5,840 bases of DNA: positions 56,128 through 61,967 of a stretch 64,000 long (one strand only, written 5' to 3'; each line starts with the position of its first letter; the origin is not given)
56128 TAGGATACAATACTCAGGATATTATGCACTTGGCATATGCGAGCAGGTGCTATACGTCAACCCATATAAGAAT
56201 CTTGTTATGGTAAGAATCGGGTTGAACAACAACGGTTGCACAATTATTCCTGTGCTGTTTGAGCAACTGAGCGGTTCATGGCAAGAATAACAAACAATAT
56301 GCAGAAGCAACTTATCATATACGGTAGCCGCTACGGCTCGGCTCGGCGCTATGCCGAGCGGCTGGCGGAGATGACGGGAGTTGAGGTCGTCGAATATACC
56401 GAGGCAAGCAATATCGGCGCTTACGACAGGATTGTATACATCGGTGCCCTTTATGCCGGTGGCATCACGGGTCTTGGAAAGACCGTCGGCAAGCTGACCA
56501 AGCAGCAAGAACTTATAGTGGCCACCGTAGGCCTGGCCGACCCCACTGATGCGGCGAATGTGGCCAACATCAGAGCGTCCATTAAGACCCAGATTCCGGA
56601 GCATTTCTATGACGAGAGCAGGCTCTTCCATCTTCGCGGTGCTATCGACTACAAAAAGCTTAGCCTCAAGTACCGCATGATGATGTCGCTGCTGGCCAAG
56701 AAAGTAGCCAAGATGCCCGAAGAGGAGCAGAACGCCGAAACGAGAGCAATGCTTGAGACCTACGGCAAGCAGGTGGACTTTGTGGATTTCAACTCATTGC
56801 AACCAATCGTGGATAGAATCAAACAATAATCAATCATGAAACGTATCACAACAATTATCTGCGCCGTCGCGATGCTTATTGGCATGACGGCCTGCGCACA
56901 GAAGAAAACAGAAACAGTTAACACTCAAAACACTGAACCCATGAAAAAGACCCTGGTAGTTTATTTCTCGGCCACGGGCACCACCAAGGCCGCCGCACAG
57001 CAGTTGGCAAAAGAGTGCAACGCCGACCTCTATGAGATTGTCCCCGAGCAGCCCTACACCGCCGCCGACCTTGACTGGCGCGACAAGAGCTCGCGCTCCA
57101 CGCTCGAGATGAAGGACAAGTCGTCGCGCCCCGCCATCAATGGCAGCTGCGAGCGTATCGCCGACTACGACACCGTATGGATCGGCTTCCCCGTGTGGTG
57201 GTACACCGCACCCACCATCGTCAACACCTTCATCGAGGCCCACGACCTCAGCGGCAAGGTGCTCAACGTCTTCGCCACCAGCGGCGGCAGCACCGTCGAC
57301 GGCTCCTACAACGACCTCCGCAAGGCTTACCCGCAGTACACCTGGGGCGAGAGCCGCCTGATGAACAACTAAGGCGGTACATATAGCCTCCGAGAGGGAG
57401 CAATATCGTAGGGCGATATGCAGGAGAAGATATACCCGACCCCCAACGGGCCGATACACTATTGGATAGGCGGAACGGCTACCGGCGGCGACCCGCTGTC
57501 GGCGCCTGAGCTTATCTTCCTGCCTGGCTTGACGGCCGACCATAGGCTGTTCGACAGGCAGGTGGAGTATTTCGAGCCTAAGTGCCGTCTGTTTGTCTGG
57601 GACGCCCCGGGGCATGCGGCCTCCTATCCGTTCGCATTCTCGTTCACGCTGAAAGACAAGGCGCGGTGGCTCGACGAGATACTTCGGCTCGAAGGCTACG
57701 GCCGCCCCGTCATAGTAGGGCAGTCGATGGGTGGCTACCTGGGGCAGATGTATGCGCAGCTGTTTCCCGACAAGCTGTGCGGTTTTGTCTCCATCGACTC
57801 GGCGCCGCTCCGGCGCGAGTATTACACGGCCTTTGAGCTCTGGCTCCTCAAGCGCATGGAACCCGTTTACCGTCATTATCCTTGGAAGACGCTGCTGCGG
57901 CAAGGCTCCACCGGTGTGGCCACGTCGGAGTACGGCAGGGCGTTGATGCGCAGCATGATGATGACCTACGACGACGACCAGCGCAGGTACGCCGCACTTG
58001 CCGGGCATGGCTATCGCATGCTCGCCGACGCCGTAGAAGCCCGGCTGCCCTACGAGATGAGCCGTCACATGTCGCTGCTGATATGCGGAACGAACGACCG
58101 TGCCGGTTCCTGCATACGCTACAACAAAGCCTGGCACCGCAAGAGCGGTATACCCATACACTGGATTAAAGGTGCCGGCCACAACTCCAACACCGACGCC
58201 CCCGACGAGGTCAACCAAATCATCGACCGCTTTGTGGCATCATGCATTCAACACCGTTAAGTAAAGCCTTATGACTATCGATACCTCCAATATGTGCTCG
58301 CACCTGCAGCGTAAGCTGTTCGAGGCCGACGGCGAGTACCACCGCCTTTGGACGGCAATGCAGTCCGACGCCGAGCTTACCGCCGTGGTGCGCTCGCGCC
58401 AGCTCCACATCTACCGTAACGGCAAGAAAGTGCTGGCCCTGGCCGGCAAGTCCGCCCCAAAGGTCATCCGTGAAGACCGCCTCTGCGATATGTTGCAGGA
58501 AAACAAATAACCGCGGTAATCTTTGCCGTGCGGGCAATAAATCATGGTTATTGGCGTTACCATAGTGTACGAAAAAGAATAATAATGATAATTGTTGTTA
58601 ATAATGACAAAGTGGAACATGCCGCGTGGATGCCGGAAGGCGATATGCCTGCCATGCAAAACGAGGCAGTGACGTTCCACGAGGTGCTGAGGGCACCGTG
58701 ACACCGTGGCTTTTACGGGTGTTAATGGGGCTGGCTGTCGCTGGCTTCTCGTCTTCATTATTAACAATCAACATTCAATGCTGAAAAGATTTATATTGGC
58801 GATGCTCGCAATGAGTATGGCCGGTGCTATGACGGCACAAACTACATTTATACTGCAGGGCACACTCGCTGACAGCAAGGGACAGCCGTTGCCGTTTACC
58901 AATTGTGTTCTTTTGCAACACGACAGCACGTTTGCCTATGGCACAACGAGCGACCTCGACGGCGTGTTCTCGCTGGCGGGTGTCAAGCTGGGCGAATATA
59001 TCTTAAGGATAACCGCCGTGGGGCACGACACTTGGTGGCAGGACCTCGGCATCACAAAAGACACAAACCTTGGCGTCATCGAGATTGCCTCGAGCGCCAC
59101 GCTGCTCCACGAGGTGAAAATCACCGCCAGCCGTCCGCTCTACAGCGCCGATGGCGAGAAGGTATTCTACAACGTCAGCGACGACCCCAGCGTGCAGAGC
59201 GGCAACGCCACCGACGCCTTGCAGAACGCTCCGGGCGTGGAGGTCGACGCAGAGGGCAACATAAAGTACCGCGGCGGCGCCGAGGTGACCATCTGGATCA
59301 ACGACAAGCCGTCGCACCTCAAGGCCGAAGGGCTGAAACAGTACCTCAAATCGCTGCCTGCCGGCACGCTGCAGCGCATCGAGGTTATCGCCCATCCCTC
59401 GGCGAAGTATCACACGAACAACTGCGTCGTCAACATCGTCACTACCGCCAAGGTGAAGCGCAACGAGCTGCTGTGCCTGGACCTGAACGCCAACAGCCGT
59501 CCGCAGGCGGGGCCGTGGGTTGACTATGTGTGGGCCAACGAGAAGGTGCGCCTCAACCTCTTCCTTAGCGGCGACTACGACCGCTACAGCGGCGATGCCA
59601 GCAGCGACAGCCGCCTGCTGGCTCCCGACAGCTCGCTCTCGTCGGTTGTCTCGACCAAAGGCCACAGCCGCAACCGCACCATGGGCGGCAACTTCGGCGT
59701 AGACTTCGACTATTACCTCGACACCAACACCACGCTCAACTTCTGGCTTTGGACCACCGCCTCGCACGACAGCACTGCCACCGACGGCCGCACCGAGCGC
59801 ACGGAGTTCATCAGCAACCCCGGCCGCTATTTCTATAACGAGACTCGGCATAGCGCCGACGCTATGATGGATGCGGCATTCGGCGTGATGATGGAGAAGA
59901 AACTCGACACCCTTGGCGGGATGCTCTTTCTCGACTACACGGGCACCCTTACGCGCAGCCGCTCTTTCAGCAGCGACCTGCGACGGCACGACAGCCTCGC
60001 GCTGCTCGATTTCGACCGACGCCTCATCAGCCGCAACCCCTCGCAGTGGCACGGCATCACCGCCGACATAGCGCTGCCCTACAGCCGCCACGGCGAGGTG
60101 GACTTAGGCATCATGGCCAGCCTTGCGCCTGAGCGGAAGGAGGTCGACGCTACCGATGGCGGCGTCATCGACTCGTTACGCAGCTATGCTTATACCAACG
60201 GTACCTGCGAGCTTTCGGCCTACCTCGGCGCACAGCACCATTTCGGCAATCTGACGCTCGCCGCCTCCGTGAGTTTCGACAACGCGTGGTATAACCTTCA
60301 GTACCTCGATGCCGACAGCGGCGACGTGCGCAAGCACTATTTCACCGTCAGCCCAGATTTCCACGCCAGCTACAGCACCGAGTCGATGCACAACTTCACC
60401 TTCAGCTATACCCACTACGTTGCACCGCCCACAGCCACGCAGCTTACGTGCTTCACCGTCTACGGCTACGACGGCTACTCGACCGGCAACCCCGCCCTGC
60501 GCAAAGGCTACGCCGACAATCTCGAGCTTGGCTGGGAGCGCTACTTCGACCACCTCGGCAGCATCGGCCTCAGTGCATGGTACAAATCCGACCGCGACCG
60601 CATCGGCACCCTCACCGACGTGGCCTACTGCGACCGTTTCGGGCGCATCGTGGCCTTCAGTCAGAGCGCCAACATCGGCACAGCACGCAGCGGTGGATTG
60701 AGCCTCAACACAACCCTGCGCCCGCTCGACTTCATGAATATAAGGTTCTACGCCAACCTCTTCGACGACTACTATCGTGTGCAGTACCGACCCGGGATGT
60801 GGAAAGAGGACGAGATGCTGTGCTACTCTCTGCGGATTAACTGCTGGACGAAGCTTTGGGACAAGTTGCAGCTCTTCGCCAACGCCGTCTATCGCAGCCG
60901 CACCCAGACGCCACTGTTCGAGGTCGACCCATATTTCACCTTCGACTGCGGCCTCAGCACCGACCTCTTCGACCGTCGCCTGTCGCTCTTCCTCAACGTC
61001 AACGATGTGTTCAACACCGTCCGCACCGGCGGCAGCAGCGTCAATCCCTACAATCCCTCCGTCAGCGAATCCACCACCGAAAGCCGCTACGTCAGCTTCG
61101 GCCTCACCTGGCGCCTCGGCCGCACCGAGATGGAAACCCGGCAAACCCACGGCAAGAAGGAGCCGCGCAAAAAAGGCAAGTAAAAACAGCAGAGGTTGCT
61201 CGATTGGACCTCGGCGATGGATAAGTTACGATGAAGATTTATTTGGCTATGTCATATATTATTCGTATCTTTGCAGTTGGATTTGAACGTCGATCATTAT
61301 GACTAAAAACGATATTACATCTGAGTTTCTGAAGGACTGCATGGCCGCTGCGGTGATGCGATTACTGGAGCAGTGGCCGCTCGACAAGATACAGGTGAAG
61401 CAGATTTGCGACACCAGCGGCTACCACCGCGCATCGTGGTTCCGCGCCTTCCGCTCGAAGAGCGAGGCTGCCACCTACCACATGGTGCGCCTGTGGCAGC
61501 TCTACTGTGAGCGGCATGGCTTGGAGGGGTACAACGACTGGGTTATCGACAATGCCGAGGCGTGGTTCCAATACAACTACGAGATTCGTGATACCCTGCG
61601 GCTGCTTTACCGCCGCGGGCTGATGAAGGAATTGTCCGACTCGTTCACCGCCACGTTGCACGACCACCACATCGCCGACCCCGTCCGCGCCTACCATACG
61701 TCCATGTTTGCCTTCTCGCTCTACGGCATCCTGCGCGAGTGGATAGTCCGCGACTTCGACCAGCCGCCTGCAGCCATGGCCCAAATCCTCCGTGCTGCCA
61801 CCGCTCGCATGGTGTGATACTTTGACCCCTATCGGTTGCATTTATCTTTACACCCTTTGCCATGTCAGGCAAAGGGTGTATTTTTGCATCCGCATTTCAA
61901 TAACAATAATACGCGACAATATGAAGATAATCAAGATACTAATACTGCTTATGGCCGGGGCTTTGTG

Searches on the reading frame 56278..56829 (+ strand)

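Call 67: search_protein_families(library=pfam, proteins=[window:56278-56829:+], max_evalue=0.001)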
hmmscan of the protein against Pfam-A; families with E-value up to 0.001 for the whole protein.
window:56278-56829:+ (183 aa): 1 family
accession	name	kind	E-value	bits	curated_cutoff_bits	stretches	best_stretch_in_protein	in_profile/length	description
PF12724.12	Flavodoxin_5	-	9.3e-17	62.1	27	1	12-142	1-137/145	Flavodoxin domain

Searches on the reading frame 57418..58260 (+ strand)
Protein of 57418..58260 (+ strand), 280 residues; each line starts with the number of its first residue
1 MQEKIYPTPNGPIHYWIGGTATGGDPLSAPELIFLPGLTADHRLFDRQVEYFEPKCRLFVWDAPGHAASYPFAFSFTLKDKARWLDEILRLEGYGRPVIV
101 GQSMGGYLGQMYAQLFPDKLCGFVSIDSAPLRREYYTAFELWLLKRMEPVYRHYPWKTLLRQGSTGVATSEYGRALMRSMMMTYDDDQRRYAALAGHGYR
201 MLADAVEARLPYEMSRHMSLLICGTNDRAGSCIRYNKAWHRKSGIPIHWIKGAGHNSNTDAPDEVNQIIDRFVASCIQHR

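Call 67: search_protein_families(library=pfam, proteins=[window:57418-58260:+], max_evalue=0.001)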
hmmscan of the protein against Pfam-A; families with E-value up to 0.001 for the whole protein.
window:57418-58260:+ (280 aa): 3 families
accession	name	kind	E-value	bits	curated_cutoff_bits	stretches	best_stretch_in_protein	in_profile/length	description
PF12697.13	Abhydrolase_6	-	6.3e-19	69.9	26.3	1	32-267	1-216/217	Alpha/beta hydrolase family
PF00561.26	Abhydrolase_1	-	1.7e-15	57.8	25.8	1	32-228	3-211/245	alpha/beta hydrolase fold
PF12146.15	Hydrolase_4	-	5.9e-06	26.2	27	1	33-228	8-203/239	Serine aminopeptidase, S33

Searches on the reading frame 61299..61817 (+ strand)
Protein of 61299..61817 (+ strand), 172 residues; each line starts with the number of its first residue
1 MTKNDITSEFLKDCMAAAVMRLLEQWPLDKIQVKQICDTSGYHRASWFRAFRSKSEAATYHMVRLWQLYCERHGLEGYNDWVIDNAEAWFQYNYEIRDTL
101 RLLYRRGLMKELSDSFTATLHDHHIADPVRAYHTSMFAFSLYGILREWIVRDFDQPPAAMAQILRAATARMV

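Call 67: search_protein_families(library=pfam, proteins=[window:61299-61817:+], max_evalue=0.001)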
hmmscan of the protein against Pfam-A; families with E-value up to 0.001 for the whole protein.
window:61299-61817:+ (172 aa): 1 family
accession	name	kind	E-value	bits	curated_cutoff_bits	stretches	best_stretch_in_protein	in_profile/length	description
PF14278.11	TetR_C_8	-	2.3e-07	31.3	26.1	1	110-165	43-98/103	Transcriptional regulator C-terminal region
